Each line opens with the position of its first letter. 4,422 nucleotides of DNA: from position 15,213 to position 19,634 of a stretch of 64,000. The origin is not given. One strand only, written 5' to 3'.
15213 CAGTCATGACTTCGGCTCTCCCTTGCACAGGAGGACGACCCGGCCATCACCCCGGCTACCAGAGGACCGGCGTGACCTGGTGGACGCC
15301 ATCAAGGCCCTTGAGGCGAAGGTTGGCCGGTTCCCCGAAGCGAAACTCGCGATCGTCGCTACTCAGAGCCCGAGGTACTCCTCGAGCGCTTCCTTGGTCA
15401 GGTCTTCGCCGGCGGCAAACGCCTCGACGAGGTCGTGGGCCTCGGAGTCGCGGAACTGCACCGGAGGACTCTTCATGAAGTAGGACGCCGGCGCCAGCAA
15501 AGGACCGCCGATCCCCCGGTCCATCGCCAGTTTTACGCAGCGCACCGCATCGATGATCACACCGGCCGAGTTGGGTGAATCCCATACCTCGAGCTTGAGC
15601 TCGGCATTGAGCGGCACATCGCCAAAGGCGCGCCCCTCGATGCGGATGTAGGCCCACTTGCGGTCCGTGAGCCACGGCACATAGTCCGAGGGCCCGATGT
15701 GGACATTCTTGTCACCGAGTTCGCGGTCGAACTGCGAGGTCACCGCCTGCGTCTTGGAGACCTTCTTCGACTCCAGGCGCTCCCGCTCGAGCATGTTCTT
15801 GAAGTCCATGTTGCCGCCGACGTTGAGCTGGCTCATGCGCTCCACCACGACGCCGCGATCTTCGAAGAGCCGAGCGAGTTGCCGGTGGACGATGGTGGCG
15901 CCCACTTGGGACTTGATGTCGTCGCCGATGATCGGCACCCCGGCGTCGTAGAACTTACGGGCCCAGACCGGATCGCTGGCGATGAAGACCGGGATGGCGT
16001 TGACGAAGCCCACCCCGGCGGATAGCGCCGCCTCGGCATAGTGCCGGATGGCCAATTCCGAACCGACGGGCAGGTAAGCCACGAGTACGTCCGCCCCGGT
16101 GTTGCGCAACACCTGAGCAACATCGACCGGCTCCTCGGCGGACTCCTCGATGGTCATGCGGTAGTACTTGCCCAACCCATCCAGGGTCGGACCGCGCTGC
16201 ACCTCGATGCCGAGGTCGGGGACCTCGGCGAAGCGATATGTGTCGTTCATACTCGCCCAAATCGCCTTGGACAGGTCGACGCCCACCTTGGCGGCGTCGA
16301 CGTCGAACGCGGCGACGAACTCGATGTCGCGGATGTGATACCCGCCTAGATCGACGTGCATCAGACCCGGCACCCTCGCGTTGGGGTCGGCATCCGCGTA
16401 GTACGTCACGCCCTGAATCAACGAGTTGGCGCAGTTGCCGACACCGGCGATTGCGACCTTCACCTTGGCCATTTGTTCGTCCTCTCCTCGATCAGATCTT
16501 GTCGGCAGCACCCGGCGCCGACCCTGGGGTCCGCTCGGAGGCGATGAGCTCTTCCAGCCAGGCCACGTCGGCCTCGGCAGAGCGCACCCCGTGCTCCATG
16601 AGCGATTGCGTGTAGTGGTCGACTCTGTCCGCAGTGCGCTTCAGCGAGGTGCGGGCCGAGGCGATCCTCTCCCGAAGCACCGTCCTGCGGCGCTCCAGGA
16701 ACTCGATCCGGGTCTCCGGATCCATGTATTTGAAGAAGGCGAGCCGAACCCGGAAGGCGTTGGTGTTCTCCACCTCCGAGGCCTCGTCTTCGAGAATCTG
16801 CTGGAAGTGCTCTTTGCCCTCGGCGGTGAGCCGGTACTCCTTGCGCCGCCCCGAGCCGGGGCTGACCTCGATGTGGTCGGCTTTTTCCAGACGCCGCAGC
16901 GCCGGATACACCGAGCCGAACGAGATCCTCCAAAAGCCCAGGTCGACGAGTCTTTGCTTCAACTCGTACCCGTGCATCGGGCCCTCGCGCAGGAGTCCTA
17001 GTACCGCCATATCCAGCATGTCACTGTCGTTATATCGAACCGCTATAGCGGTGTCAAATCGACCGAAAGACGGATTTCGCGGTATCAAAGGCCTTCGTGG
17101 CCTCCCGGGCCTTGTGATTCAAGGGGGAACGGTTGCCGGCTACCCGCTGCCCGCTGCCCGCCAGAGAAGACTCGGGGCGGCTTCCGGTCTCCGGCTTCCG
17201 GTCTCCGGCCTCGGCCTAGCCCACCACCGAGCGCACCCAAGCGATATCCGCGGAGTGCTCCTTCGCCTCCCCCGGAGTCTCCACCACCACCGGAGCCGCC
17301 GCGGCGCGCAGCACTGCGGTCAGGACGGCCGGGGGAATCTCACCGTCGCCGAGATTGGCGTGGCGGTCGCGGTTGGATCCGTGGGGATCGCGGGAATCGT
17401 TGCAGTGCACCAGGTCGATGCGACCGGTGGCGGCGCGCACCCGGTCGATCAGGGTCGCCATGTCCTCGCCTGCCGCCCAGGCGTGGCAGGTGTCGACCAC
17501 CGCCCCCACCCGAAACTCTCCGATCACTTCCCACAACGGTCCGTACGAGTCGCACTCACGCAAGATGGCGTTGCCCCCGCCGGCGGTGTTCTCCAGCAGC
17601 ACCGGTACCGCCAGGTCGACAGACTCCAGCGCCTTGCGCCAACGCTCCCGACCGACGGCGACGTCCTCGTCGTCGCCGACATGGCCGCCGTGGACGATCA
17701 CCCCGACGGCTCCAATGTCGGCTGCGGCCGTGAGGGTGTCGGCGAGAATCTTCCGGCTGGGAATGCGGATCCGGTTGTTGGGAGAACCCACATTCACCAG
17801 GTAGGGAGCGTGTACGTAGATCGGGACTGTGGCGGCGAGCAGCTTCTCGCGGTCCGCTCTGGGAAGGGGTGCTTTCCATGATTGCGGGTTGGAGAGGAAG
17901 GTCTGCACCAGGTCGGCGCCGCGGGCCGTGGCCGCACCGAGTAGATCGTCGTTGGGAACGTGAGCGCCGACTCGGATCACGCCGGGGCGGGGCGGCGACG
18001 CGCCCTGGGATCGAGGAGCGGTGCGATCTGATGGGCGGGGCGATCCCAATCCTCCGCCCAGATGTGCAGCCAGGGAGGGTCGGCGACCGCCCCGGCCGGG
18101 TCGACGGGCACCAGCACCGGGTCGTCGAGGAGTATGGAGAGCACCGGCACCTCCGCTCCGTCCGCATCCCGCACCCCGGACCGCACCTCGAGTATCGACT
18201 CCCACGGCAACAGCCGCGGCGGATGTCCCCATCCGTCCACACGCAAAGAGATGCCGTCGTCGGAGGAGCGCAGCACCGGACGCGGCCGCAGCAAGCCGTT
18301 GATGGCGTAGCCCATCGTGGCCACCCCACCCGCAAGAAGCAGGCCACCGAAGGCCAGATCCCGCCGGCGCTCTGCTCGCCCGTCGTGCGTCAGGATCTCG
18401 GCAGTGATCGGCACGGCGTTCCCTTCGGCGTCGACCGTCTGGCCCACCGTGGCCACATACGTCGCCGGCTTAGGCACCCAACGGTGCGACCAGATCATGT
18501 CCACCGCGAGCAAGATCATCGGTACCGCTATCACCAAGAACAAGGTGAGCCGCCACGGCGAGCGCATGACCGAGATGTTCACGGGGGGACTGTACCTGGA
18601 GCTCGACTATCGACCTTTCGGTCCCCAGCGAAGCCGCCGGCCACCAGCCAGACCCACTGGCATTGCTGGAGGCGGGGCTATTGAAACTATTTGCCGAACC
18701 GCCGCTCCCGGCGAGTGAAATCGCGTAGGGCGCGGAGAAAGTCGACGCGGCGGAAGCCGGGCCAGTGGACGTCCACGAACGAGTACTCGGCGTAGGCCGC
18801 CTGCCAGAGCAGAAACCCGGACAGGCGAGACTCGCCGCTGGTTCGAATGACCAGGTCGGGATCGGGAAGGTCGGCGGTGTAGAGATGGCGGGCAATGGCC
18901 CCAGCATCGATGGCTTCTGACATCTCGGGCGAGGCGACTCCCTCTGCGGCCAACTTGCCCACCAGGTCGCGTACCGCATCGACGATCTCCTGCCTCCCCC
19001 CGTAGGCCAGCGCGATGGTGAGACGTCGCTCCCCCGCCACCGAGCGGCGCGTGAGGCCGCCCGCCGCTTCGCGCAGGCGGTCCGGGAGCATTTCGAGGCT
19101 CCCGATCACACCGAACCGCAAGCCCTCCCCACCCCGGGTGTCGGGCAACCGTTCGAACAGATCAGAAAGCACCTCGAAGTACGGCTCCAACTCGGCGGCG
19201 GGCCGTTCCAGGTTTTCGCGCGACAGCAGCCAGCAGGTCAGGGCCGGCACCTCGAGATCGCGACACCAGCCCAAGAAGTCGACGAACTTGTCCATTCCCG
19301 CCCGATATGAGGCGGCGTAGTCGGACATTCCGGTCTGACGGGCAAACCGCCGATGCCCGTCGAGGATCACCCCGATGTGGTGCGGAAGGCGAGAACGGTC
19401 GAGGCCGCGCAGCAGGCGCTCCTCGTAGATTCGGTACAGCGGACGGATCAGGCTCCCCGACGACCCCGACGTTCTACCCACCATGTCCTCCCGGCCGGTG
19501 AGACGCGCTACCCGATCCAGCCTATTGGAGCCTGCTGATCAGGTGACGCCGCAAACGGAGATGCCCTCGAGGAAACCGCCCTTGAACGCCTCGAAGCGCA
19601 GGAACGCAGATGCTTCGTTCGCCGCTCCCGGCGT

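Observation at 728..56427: Five families of period-7 tandem arrays seen only in intergenic DNA, many abutting stop codons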

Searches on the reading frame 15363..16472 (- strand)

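Call 78: search_protein_families(library=pfam, proteins=[window:15363-16472:-], max_evalue=0.00001)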
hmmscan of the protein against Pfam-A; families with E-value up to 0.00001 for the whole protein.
window:15363-16472:- (369 aa): 1 family
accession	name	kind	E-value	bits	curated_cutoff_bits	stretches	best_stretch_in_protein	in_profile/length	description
PF01658.22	Inos-1-P_synth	-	7.7e-36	123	27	1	191-299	1-107/107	Myo-inositol-1-phosphate synthase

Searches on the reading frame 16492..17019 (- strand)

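Call 50: search_protein_families(library=pfam, proteins=[window:16492-17019:-], max_evalue=0.00001)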
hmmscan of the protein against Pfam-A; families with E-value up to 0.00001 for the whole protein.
window:16492-17019:- (175 aa): 2 families
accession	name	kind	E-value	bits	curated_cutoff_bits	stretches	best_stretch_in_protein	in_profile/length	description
PF03551.20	PadR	-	2.5e-19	69.5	27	1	6-73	1-74/75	Transcriptional regulator PadR-like family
PF10400.15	Vir_act_alpha_C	-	8.3e-10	39.7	22.4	1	87-160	3-75/78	Virulence activator alpha C-term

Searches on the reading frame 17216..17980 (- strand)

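Call 50: search_protein_families(library=pfam, proteins=[window:17216-17980:-], max_evalue=0.00001)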
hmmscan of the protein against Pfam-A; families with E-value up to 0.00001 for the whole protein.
window:17216-17980:- (254 aa): 1 family
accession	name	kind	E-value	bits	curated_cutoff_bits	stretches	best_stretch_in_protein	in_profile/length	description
PF01261.30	AP_endonuc_2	-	1.4e-34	120.4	31.1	1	16-251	3-248/249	Xylose isomerase-like TIM barrel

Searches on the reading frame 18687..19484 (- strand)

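Call 78: search_protein_families(library=pfam, proteins=[window:18687-19484:-], max_evalue=0.00001)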
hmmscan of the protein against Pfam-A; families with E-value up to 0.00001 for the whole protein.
window:18687-19484:- (265 aa): 1 family
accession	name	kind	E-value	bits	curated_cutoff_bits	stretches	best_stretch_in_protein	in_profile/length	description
PF01255.24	Prenyltransf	-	4.5e-62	209.9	27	1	40-264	1-219/219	Putative undecaprenyl diphosphate synthase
